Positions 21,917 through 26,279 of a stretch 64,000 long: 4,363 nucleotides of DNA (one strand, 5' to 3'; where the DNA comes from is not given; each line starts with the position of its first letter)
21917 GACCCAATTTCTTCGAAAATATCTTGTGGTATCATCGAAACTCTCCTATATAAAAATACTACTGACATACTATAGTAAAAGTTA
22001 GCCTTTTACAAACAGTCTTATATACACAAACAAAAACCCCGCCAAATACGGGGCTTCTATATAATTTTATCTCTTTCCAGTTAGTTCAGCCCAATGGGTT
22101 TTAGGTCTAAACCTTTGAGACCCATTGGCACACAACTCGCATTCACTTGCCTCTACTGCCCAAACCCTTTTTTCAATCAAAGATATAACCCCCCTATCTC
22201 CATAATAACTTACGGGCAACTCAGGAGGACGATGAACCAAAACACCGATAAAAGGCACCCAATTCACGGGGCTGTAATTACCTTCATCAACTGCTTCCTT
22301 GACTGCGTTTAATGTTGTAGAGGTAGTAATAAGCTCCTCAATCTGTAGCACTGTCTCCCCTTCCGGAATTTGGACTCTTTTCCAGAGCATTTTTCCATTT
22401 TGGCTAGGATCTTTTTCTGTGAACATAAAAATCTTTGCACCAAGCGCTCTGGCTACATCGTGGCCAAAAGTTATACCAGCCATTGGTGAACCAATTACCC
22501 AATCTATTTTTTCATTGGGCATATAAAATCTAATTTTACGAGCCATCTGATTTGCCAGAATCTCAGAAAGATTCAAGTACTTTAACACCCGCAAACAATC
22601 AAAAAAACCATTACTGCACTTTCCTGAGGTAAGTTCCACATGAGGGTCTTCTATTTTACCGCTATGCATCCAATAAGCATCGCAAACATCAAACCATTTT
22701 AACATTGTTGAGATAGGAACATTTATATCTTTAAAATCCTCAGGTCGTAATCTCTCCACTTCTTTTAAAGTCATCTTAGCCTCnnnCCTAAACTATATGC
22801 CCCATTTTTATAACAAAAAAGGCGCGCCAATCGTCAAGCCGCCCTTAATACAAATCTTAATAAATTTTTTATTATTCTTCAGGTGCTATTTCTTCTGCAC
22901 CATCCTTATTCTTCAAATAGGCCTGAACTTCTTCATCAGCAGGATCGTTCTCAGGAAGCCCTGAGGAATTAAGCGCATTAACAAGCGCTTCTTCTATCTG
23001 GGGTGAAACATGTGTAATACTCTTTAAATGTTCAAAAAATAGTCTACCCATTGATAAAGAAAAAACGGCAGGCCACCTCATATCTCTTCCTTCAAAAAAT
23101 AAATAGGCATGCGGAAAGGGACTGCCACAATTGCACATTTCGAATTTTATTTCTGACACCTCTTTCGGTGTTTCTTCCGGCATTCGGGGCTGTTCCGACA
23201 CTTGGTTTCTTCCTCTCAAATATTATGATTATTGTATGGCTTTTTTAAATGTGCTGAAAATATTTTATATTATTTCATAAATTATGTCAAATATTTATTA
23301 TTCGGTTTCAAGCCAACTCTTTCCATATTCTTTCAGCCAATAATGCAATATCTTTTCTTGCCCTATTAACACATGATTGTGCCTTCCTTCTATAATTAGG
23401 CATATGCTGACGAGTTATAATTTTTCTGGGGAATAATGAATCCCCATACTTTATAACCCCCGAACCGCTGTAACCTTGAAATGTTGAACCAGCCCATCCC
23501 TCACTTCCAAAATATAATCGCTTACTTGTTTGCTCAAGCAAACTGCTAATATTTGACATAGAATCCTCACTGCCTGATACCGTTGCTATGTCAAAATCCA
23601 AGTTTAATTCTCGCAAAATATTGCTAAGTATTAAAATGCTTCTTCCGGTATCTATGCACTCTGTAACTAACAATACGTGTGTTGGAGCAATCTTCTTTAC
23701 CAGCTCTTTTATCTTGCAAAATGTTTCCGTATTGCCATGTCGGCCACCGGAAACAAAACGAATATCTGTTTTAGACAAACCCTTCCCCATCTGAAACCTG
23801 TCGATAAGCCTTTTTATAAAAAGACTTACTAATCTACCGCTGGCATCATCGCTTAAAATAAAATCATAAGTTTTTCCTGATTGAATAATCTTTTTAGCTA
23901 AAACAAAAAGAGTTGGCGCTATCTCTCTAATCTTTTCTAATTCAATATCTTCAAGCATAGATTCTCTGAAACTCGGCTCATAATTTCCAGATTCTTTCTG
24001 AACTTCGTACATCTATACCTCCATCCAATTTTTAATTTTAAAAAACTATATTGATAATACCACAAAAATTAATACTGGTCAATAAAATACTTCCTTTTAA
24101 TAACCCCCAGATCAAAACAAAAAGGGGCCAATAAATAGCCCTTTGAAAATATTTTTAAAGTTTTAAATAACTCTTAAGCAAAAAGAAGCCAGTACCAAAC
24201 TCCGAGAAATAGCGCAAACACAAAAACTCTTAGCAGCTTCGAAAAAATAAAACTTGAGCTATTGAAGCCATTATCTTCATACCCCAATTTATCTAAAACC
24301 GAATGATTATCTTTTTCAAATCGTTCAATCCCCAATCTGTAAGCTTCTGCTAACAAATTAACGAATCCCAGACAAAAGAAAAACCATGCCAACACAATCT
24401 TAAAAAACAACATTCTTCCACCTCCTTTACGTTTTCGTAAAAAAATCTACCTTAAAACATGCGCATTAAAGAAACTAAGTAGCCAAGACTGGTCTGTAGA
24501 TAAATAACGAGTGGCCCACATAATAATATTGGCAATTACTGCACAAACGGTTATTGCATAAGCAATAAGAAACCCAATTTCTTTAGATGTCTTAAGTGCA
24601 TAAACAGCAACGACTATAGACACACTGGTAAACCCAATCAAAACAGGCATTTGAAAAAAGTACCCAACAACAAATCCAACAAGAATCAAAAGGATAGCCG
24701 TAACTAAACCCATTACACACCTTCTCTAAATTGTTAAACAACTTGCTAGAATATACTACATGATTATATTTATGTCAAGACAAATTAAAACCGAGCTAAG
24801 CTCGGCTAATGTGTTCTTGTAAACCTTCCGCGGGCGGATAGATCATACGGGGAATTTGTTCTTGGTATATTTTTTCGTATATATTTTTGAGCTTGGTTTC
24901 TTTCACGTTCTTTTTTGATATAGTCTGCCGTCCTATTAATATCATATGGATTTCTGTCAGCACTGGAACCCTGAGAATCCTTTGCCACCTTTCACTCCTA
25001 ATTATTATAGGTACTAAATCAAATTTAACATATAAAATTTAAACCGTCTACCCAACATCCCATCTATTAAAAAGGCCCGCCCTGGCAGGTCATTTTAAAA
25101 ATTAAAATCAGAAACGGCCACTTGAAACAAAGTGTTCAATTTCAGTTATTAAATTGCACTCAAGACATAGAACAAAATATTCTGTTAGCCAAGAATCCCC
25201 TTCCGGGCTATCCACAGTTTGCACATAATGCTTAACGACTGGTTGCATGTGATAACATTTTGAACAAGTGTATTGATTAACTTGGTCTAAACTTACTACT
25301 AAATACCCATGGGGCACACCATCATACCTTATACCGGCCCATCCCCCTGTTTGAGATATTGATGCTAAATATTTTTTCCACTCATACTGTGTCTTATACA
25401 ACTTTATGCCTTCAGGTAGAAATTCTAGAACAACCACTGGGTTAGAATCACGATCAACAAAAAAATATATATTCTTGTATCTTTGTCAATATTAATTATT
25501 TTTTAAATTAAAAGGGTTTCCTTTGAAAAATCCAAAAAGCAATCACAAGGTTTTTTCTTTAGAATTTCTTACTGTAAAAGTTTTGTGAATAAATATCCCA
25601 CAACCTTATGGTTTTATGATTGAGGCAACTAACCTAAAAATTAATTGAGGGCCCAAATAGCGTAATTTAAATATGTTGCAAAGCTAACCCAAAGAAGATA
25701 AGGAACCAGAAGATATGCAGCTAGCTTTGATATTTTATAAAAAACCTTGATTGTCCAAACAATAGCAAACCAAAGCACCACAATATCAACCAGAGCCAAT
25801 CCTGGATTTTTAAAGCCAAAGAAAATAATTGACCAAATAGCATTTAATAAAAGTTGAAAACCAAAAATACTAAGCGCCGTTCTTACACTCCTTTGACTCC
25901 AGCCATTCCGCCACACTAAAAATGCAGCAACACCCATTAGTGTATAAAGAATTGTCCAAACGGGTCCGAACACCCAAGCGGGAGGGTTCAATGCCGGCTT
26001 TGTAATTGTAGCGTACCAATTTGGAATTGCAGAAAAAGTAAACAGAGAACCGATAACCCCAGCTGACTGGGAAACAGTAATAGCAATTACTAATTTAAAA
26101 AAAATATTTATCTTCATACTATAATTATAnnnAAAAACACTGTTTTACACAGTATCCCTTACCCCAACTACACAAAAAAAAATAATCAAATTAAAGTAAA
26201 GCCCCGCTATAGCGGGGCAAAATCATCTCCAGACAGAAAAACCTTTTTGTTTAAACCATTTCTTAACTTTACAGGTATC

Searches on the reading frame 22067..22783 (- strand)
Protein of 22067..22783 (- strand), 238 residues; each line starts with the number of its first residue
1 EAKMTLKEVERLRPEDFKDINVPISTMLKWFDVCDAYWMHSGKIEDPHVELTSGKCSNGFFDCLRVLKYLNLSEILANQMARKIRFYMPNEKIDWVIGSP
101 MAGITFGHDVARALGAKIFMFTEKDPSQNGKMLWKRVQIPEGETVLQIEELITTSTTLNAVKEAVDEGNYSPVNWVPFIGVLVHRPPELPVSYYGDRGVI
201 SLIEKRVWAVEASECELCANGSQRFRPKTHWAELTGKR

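Call 16: search_protein_families(library=pfam, proteins=[window:22067-22783:-], max_evalue=0.00001)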
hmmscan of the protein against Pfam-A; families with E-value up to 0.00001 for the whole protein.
window:22067-22783:- (238 aa): 1 family
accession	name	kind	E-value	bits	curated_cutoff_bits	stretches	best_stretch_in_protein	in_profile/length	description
PF00156.33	Pribosyltran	-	3.4e-08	33.4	26.3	1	72-209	10-152/158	Phosphoribosyl transferase domain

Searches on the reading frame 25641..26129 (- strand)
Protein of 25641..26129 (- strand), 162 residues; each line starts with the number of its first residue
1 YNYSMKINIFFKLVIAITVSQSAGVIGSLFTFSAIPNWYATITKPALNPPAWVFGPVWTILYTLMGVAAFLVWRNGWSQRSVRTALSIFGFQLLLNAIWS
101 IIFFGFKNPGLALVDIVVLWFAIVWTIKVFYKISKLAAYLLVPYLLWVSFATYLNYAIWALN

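Call 16: search_protein_families(library=pfam, proteins=[window:25641-26129:-], max_evalue=0.00001)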
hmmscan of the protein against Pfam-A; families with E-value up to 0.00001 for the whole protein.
window:25641-26129:- (162 aa): 1 family
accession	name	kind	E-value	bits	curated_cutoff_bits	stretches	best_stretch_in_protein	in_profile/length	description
PF03073.20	TspO_MBR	-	6.1e-54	182.2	24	1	16-159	1-144/145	TspO/MBR family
